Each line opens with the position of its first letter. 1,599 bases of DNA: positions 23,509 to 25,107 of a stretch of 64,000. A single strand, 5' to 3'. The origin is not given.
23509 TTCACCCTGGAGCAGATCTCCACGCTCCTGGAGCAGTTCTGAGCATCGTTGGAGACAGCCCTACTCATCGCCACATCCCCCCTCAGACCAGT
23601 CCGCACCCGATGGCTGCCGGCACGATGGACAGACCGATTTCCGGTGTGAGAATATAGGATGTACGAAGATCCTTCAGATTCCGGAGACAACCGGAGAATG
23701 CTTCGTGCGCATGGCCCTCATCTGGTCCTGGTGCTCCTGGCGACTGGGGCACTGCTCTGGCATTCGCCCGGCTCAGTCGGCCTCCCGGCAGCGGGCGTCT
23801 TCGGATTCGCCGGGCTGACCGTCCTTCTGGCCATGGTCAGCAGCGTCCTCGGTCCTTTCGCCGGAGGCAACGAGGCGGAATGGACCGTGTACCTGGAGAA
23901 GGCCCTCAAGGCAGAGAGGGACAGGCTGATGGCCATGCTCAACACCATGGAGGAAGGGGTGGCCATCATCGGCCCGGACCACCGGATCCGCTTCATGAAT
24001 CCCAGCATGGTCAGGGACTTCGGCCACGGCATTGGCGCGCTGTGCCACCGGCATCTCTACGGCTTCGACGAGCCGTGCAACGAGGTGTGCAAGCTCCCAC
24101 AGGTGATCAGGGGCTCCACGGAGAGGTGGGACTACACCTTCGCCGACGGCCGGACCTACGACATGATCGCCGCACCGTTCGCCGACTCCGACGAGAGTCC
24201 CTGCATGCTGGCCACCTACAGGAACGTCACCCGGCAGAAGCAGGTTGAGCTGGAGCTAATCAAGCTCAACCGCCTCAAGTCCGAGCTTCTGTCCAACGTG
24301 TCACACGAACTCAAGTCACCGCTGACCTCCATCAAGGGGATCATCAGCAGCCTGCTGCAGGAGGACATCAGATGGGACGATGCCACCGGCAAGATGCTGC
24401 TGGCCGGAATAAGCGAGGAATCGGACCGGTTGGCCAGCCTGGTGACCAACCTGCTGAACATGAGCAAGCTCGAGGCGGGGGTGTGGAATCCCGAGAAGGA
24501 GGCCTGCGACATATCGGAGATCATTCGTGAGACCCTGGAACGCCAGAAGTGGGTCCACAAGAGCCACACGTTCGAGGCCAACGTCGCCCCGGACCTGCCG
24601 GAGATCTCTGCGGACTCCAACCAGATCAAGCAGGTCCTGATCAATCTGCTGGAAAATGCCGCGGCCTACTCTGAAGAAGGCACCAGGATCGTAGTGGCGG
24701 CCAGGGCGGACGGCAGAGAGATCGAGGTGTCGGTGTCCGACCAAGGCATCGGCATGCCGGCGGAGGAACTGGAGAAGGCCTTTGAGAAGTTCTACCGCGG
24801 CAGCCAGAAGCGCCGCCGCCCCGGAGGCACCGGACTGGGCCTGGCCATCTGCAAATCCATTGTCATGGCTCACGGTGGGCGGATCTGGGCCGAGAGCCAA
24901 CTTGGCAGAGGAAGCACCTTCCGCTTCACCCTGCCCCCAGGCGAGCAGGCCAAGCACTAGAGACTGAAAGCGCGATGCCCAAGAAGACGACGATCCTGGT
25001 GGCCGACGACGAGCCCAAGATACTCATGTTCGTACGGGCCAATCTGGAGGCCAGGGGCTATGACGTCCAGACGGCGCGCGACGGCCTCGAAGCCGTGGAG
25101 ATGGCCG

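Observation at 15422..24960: Paralogous sensor kinases share a conserved 4-Cys PAS motif, candidate Fe-S or redox sensors, flanking hydrogenase/Hdr clusters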

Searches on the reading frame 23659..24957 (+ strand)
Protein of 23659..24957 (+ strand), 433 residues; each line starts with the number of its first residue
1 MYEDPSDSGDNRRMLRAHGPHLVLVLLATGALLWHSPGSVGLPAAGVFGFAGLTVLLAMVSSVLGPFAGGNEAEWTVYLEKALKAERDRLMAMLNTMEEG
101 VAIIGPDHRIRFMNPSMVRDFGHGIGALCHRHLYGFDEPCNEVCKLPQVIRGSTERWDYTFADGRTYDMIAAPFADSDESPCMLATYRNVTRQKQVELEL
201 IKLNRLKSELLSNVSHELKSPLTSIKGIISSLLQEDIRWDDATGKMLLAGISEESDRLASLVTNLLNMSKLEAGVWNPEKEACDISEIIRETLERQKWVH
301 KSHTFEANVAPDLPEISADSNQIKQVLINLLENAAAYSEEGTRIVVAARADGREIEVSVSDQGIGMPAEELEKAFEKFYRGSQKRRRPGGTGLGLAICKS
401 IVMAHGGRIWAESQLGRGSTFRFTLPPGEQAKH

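Call 4: search_protein_families(library=pfam, proteins=[window:23659-24957:+], max_evalue=0.01)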
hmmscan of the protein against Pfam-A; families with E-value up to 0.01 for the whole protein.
window:23659-24957:+ (433 aa): 6 families
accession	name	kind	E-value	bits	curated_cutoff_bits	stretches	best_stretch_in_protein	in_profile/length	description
PF02518.31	HATPase_c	-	2.2e-32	112.2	26.4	1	319-427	2-109/111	Histidine kinase-, DNA gyrase B-, and HSP90-like ATPase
PF00512.31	HisKA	-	2.6e-14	53.4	26.9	1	207-274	2-66/66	His Kinase A (phospho-acceptor) domain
PF00989.32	PAS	-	0.00015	22.2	22.6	0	90-136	3-49/113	PAS fold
PF13581.12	HATPase_c_2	-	0.00037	21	27.4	1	332-401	41-108/127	Histidine kinase-like ATPase domain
PF13589.12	HATPase_c_3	-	0.00037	21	25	1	324-395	4-77/137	Histidine kinase-, DNA gyrase B-, and HSP90-like ATPase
PF13188.13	PAS_8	-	0.0046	17.3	21.8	0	89-129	2-43/65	PAS domain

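Call 5: search_protein_families(library=ncbifam, proteins=[window:23659-24957:+], max_evalue=0.01)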
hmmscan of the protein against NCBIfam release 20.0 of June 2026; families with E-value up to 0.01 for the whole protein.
window:23659-24957:+ (433 aa): 87 families (the best 25 are shown)
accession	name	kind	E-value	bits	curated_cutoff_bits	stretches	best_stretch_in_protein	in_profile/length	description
NF046044.1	PnpS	equivalog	1.5e-70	238.2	400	1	80-426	47-390/390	two-component system histidine kinase PnpS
NF033092.0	HK_WalK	equivalog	5.9e-61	206.8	725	1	185-426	357-593/594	cell wall metabolism sensor histidine kinase WalK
TIGR02966.1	phoR_proteo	equivalog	3.1e-59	200.7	334.2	1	84-425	2-333/333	phosphate regulon sensor histidine kinase PhoR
NF006800.0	PRK09303.1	equivalog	7.1e-49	166.7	342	1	187-426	131-376/383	histidine kinase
NF008468.0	PRK11360.1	equivalog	2.6e-48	164.8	646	1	79-431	259-612/616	two-component system sensor histidine kinase AtoS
NF047874.1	MASE3_PAS_HK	subfamily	1.1e-46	159.9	560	1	77-427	254-625/655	MASE3 domain-containing sensor histidine kinase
NF040691.1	MtrAB_MtrB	equivalog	7.2e-45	153.9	450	1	195-427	260-492/507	MtrAB system histidine kinase MtrB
NF041880.1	EPS_EpsF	equivalog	6.7e-43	146.9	900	1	204-426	271-492/492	response regulator EpsF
NF007793.0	PRK10490.1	equivalog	1.5e-41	142.4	1123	1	203-428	660-883/895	two-component system sensor histidine kinase KdpD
TIGR02956.1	TMAO_torS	equivalog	1.9e-41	142.1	676.5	1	203-426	460-681/967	TMAO reductase system sensor histidine kinase/response regulator TorS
NF041735.1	hist_kin_RppB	equivalog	2e-41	142.2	400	1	212-426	221-438/438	two-component system sensor histidine kinase RppB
NF033093.1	HK_VicK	exception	4.2e-41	141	680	1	202-429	204-437/448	cell wall metabolism sensor histidine kinase VicK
NF008312.0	PRK11100.1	equivalog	1.7e-39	136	356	1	213-426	262-473/477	two-component system sensor histidine kinase CreC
NF041832.1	near_NosP_CTERM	subfamily_domain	3.5e-39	134.9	400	1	204-431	4-229/370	NahK/ErcS family hybrid sensor histidine kinase/response regulator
NF045911.1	TCSHisKinNblS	equivalog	1.6e-38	132.4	1000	1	83-425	261-618/621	two-component system sensor histidine kinase NblS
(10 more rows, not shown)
